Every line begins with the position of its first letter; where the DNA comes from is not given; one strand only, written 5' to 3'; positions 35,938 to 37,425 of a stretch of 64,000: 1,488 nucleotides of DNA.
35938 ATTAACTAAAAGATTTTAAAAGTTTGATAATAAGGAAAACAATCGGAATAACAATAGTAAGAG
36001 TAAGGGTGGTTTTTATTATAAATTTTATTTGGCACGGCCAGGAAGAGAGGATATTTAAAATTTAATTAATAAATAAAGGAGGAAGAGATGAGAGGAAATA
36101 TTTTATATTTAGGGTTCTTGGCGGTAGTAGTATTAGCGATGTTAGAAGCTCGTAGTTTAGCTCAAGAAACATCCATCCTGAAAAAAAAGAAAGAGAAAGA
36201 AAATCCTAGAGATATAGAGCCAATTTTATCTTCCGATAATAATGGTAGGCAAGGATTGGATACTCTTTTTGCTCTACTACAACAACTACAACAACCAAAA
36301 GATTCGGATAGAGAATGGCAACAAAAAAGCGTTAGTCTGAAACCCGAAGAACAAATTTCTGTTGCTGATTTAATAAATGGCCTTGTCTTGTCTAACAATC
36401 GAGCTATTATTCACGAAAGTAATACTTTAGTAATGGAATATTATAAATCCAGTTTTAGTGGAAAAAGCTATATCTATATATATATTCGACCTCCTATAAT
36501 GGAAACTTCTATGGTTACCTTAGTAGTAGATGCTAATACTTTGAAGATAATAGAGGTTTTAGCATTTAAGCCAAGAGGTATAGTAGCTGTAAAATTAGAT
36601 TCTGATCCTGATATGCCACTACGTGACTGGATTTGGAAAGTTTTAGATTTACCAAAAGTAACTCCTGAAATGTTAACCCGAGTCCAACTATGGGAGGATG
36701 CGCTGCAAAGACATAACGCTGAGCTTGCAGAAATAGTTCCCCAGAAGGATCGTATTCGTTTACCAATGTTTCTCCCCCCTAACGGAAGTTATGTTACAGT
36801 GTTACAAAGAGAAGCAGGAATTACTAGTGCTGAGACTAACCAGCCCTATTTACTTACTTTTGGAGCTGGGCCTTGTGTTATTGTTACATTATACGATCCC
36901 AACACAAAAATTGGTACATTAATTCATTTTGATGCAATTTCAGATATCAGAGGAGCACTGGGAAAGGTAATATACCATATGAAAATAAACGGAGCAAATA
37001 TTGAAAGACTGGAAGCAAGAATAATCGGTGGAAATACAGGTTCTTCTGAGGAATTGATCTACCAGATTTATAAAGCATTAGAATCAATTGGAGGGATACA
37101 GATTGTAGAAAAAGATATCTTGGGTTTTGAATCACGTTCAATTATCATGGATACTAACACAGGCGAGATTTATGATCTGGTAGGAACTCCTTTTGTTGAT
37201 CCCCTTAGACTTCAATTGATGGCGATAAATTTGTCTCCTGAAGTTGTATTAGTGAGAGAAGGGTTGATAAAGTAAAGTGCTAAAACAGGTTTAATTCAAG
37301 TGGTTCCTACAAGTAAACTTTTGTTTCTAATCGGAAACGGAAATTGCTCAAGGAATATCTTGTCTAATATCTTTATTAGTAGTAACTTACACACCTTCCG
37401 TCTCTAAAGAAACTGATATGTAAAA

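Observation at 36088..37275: Exported protein with a C-terminal CheD-like Cys/His deamidase domain, outside any chemotaxis context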

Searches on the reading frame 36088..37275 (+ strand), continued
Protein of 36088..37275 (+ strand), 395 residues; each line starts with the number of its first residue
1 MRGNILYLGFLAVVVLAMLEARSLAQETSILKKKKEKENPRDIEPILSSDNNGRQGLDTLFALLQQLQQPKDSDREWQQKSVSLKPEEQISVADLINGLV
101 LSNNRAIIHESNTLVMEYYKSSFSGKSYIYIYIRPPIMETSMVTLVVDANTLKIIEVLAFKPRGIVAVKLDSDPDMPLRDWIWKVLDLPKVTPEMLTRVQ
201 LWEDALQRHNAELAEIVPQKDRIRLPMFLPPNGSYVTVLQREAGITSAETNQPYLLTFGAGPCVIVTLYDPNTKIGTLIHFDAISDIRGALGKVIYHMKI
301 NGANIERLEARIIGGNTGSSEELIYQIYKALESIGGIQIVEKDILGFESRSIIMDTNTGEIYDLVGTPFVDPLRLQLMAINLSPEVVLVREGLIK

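Call 92: fold_search(model_id=the predicted structure, library=pdb)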
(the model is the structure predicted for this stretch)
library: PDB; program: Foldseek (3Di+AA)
matches with E <= 10: 743; with E <= 0.001: 7
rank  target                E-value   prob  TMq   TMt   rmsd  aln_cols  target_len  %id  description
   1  2f9z_C                1.1e-09  1.00  0.29  0.71   4.4       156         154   24  Complex between the chemotaxis deamidase CheD and the chemotaxis phosphatase CheC from Thermotoga maritima (released 2006-06-06)
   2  6a0f_B                1.6e-09  1.00  0.31  0.40   7.1       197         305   18  Crystal structure of human protein N-terminal asparagine amidohydrolase (NTAN1) C75S mutant with Asn-Phe-Ala-Ala-Arg p (released 2019-12-11)
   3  6a0i_B                2.2e-09  1.00  0.30  0.39   6.3       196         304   18  Crystal structure of human protein N-terminal asparagine amidohydrolase (NTAN1) C75S mutant (released 2019-12-11)
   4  6a0f_A                2.9e-09  1.00  0.31  0.39   5.8       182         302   18  Crystal structure of human protein N-terminal asparagine amidohydrolase (NTAN1) C75S mutant with Asn-Phe-Ala-Ala-Arg p (released 2019-12-11)
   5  6a0e_B                3.6e-09  1.00  0.30  0.38   5.2       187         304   19  Crystal structure of human protein N-terminal asparagine amidohydrolase (NTAN1) (released 2019-12-11)
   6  6a0h_B                8.3e-09  1.00  0.31  0.40   7.1       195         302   19  Crystal structure of human protein N-terminal asparagine amidohydrolase (NTAN1) C75S mutant with Asn-Leu-Ala-Ala-Arg p (released 2019-12-11)
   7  6a0e_A                8.8e-09  1.00  0.31  0.40   5.1       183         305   20  Crystal structure of human protein N-terminal asparagine amidohydrolase (NTAN1) (released 2019-12-11)
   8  6dzd_A                1.1e-02  0.77  0.21  0.30  19.6       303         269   11  Crystal structure of Bacillus licheniformis hypothetical protein YfiH (released 2019-09-11)
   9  6dzd_B                1.7e-02  1.00  0.21  0.30   5.3       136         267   17  Crystal structure of Bacillus licheniformis hypothetical protein YfiH (released 2019-09-11)
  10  1rv9                  1.9e-02  0.89  0.20  0.30  15.6       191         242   11  Crystal Structure of Neisseria meningitidis protein NMB0706, Pfam DUF152 (released 2004-08-17)
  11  1xfj                  2.7e-02  0.96  0.19  0.28   8.8       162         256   10  Crystal structure of protein CC_0490 from Caulobacter crescentus, Pfam DUF152 (released 2004-09-21)
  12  3df6_B                3.2e-02  0.23  0.08  0.21  15.2       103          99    8  The thermo- and acido-stable ORF-99 from the archaeal virus AFV1 (released 2009-06-16)
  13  7fbg                  6.5e-02  0.98  0.23  0.33   4.8       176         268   13  Kinetic and structural analysis by Peptidoglycan editing factor from Bacillus cereus ATCC 14579 (released 2022-07-13)
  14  1xaf_A                7.3e-02  0.91  0.20  0.31   7.6       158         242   11  Crystal Structure of Protein of Unknown Function YfiH from Shigella flexneri 2a str. 2457T (released 2004-08-31)
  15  6yhm                  7.3e-02  0.54  0.18  0.23   6.9       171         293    9  Crystal structure of the C-terminal domain of CNFy from Yersinia pseudotuberculosis (released 2020-12-30)
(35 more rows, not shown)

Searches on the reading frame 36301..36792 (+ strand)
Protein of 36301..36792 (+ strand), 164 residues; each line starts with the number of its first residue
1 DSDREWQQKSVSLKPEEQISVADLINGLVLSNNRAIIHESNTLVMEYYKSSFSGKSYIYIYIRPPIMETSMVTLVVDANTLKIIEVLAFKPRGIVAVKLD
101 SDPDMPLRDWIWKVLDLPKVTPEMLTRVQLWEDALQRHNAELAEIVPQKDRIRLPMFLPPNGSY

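Call 60: predict_structure(alignment_id=A4)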
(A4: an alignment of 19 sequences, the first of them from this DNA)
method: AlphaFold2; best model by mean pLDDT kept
length: 164 residues; sequences in the alignment: 19
mean_pLDDT: 88.8   pTM: 0.79
mean pLDDT of the five models: 88.8, 88.6, 88.2, 88.0, 86.9
residues with pLDDT >= 90: 118; 70-90: 22; 50-70: 21; < 50: 3
segments of 3 or more residues with pLDDT < 50: 1-3
pLDDT, mean of each block of 10 residues (from residue 1): 75 98 94 95 95 94 79 96 97 96 98 97 95 88 70 64 60
secondary structure, 60 per line:
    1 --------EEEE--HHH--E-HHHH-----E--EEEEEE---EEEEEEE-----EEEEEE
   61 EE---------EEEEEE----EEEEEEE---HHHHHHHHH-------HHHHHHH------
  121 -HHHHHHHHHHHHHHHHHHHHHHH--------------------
elements in order: E9-12 H22-25 E34-39 E43-49 E55-62 E72-77 E82-88 H92-100 H108-114 H122-144

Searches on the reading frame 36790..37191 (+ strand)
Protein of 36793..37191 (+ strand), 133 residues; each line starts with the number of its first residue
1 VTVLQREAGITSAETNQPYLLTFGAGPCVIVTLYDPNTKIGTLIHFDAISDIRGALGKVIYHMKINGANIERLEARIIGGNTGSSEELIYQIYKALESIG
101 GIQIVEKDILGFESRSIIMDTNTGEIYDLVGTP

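Call 37: find_related_loci(query=A3, collection=genome_contigs, flank=6000)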
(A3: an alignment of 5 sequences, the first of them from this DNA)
Query A3 (132 aa) in genome_contigs; peptide patterns used: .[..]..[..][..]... (x = any residue, [..] = any of these).
25 stretches matched a pattern, but none encodes a relative of the query by tblastn (E <= 1e-3).

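Call 80: search_dna_similar(query=window:36793-37191:+, collection=plasmids, mode=protein, max_evalue=0.01, max_rows=25)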
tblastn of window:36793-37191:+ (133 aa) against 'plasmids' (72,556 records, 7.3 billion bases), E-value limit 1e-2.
Records with a match: 2; places in all: 2; records where one place covers at least 80% of the query: 0.
Best place of each record, by identity: <60% 2.
By first word of the organism name: Bdellovibrio 1; Marinobacter 1.
By predicted mobility (MOB-suite, as given by PLSDB): non-mobilizable 2.
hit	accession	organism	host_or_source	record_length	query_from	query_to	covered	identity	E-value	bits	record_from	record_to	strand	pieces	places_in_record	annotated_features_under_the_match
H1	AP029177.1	Bdellovibrio sp. HAGR004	Microbe,sewage sludge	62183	26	122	73%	31.9%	5e-3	43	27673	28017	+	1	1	hypothetical protein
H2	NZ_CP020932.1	Marinobacter salarius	Skeletonema marinoi strain RO5AC,Cell ...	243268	1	80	60%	26.4%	1e-2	42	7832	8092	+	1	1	hypothetical protein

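Call 81: search_dna_similar(query=window:36793-37191:+, collection=phages, mode=protein, max_evalue=0.01, max_rows=15)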
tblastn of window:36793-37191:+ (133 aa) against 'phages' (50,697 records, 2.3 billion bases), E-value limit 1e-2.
Records with a match: 1; places in all: 1; records where one place covers at least 80% of the query: 1.
Best place of each record, by identity: <60% 1.
By first word of the organism name: Bacteriophage 1.
By host as written in the record: - 1.
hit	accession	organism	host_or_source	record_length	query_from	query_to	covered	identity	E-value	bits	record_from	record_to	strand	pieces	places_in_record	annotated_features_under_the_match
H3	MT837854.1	Bacteriophage sp.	human fecal samples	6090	20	133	86%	32.6%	9e-4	43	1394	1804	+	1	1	record has no annotation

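Call 82: get_annotated_region(hit=H1, flank=5000)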
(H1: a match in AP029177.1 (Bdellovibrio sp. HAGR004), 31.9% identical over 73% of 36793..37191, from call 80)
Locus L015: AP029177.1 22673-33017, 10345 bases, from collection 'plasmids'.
description: Bdellovibrio sp. HAGR004 plasmid pBdHAGR1 DNA, complete sequence
organism: Bdellovibrio sp. HAGR004 (NCBI taxid 3113895)
taxonomy: Bacteria; Bdellovibrionota; Bdellovibrionia; Bdellovibrionales; Pseudobdellovibrionaceae; Bdellovibrio; Bdellovibrio sp. HAGR004
host: -; source: Microbe,sewage sludge; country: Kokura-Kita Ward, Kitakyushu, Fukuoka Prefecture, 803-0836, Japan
typing (MOB-suite, as given by PLSDB): non-mobilizable
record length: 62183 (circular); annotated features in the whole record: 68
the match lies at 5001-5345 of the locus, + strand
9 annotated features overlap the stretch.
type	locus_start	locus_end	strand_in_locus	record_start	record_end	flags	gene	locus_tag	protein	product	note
CDS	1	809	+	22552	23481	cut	-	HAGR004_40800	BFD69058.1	hypothetical protein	-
CDS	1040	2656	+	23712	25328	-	-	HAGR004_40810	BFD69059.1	hypothetical protein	-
CDS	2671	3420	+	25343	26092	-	istB_27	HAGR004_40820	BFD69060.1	IS21-like element ISMac3 family helper ATPase IstB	-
CDS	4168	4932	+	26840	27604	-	-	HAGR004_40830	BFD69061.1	hypothetical protein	-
CDS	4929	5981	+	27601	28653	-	-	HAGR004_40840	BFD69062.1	hypothetical protein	-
CDS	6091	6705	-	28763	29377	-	-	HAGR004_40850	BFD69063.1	hypothetical protein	-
CDS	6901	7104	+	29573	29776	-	-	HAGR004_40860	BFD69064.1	hypothetical protein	-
CDS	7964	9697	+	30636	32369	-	-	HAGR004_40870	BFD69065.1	hypothetical protein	-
CDS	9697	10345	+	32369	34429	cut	-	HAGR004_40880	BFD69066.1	hypothetical protein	-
